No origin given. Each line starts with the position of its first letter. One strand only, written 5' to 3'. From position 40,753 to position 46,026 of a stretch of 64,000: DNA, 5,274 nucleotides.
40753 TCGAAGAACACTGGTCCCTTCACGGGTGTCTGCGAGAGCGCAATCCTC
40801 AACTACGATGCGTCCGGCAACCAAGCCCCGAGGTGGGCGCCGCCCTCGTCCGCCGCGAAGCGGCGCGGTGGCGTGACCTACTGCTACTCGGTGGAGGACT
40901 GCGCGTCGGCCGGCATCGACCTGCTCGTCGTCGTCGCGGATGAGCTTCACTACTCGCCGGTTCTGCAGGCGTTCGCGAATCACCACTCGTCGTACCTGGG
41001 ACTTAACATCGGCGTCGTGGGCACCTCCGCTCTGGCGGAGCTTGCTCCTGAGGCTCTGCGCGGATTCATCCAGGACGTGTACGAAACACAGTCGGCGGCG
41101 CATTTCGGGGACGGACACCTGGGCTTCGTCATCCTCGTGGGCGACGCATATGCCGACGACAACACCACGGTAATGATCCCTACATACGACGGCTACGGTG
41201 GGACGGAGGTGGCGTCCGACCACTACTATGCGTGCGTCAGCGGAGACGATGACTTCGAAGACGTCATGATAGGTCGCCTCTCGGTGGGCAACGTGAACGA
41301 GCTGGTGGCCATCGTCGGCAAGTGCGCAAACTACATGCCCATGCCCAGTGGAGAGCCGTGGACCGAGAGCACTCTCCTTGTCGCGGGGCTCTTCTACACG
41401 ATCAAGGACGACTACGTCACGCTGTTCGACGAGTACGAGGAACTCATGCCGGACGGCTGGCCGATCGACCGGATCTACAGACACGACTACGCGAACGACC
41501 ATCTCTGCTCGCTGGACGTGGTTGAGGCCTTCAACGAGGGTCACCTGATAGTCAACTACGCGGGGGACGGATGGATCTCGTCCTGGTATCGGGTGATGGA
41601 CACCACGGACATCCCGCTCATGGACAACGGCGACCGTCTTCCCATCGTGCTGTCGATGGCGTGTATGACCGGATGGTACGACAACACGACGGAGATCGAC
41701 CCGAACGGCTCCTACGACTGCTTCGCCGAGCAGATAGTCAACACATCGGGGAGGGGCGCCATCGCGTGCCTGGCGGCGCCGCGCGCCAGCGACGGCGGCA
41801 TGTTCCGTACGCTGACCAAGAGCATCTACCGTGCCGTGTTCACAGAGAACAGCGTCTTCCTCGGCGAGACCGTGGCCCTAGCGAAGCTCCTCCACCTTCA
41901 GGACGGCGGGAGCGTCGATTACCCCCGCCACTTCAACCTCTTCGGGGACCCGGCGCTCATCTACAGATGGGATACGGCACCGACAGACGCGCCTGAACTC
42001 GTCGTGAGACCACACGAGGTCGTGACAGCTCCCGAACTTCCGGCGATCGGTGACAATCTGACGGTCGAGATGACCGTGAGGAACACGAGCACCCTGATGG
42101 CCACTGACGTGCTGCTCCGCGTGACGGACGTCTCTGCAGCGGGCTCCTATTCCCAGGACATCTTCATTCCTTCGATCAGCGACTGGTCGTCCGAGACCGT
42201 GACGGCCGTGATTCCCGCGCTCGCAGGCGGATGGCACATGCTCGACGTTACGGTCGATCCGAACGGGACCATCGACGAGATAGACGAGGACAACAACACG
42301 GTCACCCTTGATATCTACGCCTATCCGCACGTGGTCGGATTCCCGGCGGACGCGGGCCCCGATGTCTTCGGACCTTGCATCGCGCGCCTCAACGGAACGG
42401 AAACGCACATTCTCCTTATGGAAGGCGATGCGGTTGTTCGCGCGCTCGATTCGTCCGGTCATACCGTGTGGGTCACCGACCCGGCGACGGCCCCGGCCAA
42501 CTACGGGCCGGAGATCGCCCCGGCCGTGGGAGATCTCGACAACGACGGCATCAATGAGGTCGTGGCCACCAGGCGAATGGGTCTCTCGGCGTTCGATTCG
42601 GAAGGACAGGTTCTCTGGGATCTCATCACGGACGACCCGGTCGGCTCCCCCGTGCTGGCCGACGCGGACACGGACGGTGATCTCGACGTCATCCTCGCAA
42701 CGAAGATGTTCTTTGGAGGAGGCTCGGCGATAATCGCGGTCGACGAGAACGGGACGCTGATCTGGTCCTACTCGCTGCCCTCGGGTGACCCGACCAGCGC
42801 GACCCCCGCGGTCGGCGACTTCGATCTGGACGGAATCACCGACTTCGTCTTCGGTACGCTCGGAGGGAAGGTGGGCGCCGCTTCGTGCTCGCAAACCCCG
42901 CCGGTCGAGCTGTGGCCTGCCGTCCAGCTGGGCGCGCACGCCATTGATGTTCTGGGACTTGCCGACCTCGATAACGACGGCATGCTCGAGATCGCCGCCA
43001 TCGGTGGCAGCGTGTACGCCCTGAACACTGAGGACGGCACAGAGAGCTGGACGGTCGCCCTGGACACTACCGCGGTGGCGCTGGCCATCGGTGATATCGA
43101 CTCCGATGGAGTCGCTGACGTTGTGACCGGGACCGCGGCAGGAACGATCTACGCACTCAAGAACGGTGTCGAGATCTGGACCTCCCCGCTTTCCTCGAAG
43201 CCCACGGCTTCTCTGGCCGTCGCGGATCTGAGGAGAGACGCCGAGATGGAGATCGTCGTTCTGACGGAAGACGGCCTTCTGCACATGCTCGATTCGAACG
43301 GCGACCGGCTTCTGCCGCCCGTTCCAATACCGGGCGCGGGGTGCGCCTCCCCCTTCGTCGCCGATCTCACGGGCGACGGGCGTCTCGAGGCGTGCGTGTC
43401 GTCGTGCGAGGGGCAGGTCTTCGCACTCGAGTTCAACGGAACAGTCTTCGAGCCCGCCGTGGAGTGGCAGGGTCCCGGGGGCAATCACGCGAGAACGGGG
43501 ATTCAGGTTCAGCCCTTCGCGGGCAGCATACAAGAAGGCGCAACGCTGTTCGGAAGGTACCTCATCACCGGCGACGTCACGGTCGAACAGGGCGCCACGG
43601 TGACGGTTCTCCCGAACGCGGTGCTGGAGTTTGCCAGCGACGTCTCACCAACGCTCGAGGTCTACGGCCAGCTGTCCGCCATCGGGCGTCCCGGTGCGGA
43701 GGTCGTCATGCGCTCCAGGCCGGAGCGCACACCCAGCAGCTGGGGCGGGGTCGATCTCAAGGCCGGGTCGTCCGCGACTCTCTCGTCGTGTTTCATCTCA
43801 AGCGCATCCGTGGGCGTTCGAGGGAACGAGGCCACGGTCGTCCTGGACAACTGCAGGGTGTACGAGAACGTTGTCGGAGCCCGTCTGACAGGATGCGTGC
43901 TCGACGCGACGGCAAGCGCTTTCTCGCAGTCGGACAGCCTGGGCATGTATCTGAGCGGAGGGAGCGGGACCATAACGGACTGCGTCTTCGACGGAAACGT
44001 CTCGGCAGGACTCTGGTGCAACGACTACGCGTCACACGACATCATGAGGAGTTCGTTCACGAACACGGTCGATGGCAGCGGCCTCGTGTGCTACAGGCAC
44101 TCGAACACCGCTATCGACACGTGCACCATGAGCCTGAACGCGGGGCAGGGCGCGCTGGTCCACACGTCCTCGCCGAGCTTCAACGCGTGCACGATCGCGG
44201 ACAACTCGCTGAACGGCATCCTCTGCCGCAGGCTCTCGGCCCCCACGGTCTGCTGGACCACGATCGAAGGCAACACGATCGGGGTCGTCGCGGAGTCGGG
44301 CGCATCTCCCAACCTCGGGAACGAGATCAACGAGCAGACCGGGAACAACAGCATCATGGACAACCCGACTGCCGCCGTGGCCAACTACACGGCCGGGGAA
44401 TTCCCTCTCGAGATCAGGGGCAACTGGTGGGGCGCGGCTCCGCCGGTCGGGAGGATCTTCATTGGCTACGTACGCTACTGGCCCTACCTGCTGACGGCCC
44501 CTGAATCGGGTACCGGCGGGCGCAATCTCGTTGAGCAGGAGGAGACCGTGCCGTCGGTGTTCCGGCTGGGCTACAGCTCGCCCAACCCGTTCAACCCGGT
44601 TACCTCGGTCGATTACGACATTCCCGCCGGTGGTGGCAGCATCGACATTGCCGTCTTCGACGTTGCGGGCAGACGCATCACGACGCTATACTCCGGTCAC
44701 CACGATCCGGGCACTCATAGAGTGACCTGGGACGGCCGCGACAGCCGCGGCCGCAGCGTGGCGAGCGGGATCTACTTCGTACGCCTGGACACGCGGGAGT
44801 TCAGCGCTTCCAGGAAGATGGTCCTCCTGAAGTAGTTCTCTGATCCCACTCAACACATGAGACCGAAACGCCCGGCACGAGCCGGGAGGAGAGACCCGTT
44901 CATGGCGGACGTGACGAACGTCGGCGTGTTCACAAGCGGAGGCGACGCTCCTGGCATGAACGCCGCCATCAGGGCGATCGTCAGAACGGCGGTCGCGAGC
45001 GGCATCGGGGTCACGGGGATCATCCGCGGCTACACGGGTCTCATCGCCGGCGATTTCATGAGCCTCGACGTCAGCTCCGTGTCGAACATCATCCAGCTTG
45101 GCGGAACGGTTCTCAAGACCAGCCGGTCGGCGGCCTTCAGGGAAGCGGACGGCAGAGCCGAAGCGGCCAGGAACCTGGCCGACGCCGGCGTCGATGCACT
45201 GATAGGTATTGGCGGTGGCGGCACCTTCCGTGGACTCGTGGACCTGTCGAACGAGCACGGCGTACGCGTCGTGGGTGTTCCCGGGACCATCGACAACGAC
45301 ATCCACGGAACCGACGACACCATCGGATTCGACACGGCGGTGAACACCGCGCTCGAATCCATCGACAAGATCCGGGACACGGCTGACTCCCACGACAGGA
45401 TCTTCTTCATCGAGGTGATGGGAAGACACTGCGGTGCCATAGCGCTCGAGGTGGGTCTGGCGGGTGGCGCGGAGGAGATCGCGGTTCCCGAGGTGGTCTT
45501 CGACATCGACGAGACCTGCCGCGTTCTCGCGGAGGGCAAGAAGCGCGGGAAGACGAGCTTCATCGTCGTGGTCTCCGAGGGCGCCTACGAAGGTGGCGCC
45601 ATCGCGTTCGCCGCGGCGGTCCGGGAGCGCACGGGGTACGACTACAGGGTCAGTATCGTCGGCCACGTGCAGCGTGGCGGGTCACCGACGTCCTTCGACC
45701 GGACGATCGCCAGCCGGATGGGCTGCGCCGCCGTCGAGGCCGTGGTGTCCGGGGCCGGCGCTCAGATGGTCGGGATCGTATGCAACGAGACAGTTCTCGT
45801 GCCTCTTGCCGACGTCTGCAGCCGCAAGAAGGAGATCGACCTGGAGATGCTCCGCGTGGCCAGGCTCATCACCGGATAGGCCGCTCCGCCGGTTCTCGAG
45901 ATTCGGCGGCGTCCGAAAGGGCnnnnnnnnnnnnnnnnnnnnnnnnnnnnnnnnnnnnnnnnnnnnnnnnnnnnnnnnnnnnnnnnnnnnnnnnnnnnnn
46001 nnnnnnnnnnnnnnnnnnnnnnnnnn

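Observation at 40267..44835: C25 domain of the giant protein may lack the catalytic His (GDG instead of GHG)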

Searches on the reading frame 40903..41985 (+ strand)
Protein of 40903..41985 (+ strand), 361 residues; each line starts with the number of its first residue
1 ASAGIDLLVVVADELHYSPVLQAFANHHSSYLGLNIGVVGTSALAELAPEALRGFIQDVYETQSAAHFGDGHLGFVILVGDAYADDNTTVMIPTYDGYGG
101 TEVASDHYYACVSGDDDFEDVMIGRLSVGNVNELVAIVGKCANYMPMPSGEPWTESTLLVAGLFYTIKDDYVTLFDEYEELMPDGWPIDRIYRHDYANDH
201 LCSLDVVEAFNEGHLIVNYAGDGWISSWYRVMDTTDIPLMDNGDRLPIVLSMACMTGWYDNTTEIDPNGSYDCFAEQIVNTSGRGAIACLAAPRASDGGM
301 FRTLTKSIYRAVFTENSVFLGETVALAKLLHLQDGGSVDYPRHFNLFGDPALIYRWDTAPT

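Call 7: find_homologous_proteins(query=window:40903-41985:+, max_evalue=0.00001)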
Query window:40903-41985:+ (361 aa): 22 proteins with E <= 0.00001 among 5130 candidates.
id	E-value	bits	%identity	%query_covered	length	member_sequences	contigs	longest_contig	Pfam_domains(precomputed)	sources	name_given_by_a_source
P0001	3.0e-164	565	92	73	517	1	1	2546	PF01364.25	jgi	jgi:hypothetical protein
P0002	8.3e-158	544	81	78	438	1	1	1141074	PF01364.25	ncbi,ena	-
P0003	2.0e-149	516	88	70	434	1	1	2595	PF01364.25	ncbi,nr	ncbi:MAG: C25 family cysteine peptidase, partial [Candidatus Eisenbacteria bacterium]|nr:C25 family 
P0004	1.0e-137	477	65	89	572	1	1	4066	PF01364.25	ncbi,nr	ncbi:hypothetical protein K8S17_04045, partial [bacterium]|nr:hypothetical protein [bacterium]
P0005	2.5e-99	351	88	48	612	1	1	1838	PF01839.30,PF13360.14,PF25292.1,PF13517.13,PF07705.18,PF01364.25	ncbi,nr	ncbi:MAG: C25 family cysteine peptidase, partial [Candidatus Eisenbacteria bacterium]|nr:C25 family 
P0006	5.7e-88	314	62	61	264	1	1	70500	PF01364.25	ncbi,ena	-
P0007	9.1e-82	293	76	49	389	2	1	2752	PF01364.25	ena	-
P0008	1.2e-61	227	84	34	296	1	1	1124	PF07705.18,PF01364.25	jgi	jgi:uncharacterized repeat protein (TIGR01451 family)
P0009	1.3e-55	207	40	91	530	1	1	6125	PF13229.13,PF28492.1,PF01364.25,PF05048.20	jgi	-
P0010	1.0e-54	204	37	92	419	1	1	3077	PF01364.25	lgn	-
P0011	6.3e-50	189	35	98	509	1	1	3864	PF01364.25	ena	-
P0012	9.6e-23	99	78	19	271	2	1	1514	-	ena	-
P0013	3.9e-12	64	25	85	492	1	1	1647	PF01364.25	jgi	-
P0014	1.2e-10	59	27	86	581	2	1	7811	PF01364.25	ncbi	-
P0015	4.6e-10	57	27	86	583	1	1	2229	PF01364.25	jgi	jgi:Peptidase family C25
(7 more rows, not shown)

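Call 19: search_protein_representatives(protein=window:40903-41985:+)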
Query: 361 residues. Proteins with E-value up to 0.001 (for the whole library): 7812; up to 1e-10: 2657; up to 1e-30: 44. The best 150 are listed.
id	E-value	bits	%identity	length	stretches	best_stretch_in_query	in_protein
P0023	1.8e-167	573.7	67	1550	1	2-360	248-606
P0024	1.3e-160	551.1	66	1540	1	3-360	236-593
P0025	8.9e-160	548.4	63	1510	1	1-360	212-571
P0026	1.4e-149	514.8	60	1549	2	4-360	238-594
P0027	6.7e-147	506.0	61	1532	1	2-360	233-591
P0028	8.9e-104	364.1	48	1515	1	2-354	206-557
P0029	9.0e-96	337.7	46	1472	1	3-354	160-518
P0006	1.8e-88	313.7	66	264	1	122-324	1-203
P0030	2.6e-88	313.2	44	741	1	3-354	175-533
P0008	3.8e-62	227.1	84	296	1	240-361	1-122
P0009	4.1e-56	207.2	45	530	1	25-353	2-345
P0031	1.8e-52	195.2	39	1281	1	12-358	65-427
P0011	2.0e-50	188.5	43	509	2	5-162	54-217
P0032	5.7e-48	180.4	41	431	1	5-352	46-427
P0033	1.1e-47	179.4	38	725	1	5-360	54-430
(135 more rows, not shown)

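Call 21: predict_structure(alignment_id=A1)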
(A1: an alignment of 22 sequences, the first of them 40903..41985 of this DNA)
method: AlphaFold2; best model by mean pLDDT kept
length: 361 residues; sequences in the alignment: 22
mean_pLDDT: 87.6   pTM: 0.91
mean pLDDT of the five models: 87.6, 85.6, 85.3, 84.7, 84.2
residues with pLDDT >= 90: 220; 70-90: 109; 50-70: 18; < 50: 14
segments of 3 or more residues with pLDDT < 50: 86-88, 97-99, 358-361
pLDDT, mean of each block of 10 residues (from residue 1): 79 92 94 93 85 91 78 92 59 55 74 83 92 93 82 93 91 96 94 97 98 96 94 97 95 90 86 94 96 80 91 92 94 85 90 68 37
secondary structure, 60 per line:
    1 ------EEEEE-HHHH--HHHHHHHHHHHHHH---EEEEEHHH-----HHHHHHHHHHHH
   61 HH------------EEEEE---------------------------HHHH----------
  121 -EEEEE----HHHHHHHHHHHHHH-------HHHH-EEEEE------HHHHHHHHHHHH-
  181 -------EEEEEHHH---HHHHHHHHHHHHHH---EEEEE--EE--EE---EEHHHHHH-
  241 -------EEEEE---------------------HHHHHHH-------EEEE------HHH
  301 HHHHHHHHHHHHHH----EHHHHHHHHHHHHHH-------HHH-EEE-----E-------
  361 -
elements in order: E7-11 H13-16 H19-32 E36-40 H49-62 E75-79 H107-110 E122-126 H131-144 H152-155 E157-161 H168-179 E188-192 H199-212 E216-220 H234-239 E248-252 H274-280 E288-291 H298-314 H320-333 E345-347

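Call 23: fold_search(model_id=the predicted structure, library=pdb)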
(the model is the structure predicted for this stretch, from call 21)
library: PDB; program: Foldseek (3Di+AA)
matches with E <= 10: 969; with E <= 0.001: 26
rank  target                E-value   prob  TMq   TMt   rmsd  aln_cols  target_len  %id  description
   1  1cvr                  7.2e-22  1.00  0.78  0.66   3.4       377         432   19  Crystal structure of the Arg specific cysteine proteinase gingipain R (RGPB) (released 2000-03-01)
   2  4ief_D                4.5e-21  1.00  0.77  0.66   3.5       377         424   19  Complex of Porphyromonas gingivalis RgpB pro- and mature domains (released 2013-04-10)
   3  4ief_B                2.6e-20  1.00  0.77  0.66   3.4       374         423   19  Complex of Porphyromonas gingivalis RgpB pro- and mature domains (released 2013-04-10)
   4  4rbm                  9.0e-19  1.00  0.76  0.62   3.7       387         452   20  Porphyromonas gingivalis gingipain K (Kgp) catalytic and immunoglobulin superfamily-like domains (released 2014-10-08)
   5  6i9a_A                3.6e-18  1.00  0.77  0.62   3.5       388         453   20  Porphyromonas gingivalis gingipain K (Kgp) in complex with inhibitor KYT-36 (released 2019-03-13)
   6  9hm7                  3.1e-06  1.00  0.48  0.15   6.9       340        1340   13  Cryo-EM structure of apo human separase with the mutation C2029S (released 2025-09-03)
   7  9hn5_A                3.3e-06  1.00  0.47  0.14   7.0       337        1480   11  Cryo-EM structure of human separase bound to phosphorylated SCC1 (100-320 aa) (released 2025-09-03)
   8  9hn0_B                8.7e-06  1.00  0.48  0.12   6.9       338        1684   13  Cryo-EM structure of human separase bound to SCC1 (310-550 aa) (released 2025-09-03)
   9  9hms_C                1.0e-05  1.00  0.45  0.17  11.0       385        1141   13  Cryo-EM structure of human separase bound to SCC1 (310-550 aa) and SA2 (released 2025-09-03)
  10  7nj1_A                1.6e-05  1.00  0.46  0.13   7.7       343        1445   11  CryoEM structure of the human Separase-Securin complex (released 2021-08-04)
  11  8eey_B                2.2e-05  1.00  0.42  0.23  11.0       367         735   12  Cas7-11 in complex with DR-mismatched target RNA, Csx29 and Csx30 (released 2022-11-16)
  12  9hvy                  2.4e-05  1.00  0.47  0.14   7.6       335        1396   12  Cryo-EM structure of human separase-SCC1 (1-631) fusion protein (released 2026-01-14)
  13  8rot_A                3.3e-05  1.00  0.37  0.16   6.5       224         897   16  Cryo-EM structure of the transmembrane anti-sigma factor DdvA (released 2024-11-06)
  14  9hma                  3.3e-05  1.00  0.48  0.15   6.8       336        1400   12  Cryo-EM structure of apo human separase (released 2025-09-03)
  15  8eex_B                4.5e-05  1.00  0.40  0.22  13.1       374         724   11  Cas7-11 in complex with Csx29 (released 2022-11-16)
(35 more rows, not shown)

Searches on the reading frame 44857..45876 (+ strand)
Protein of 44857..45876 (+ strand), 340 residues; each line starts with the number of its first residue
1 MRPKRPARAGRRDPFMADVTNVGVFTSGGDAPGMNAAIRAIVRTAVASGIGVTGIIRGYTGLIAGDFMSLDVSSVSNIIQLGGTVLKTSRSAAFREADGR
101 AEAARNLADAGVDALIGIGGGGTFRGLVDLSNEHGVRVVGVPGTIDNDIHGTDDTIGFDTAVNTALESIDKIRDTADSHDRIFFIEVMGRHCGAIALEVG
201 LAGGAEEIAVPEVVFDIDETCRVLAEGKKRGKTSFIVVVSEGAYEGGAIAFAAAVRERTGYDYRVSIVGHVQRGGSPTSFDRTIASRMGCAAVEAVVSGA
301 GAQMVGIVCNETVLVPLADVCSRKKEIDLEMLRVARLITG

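Call 14: search_protein_families(library=pfam, proteins=[window:44857-45876:+], max_evalue=0.01)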
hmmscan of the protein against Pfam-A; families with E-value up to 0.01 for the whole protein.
window:44857-45876:+ (340 aa): 3 families
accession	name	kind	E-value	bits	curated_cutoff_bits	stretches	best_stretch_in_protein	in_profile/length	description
PF00365.25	PFK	-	1.3e-103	346.7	30.9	1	21-296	1-277/277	Phosphofructokinase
PF01513.26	NAD_kinase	-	0.00075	20.3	25.5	1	102-142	63-103/130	ATP-NAD kinase N-terminal domain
PF13458.12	Peripla_BP_6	-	0.0063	16.7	31.7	0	97-150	54-106/343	Periplasmic binding protein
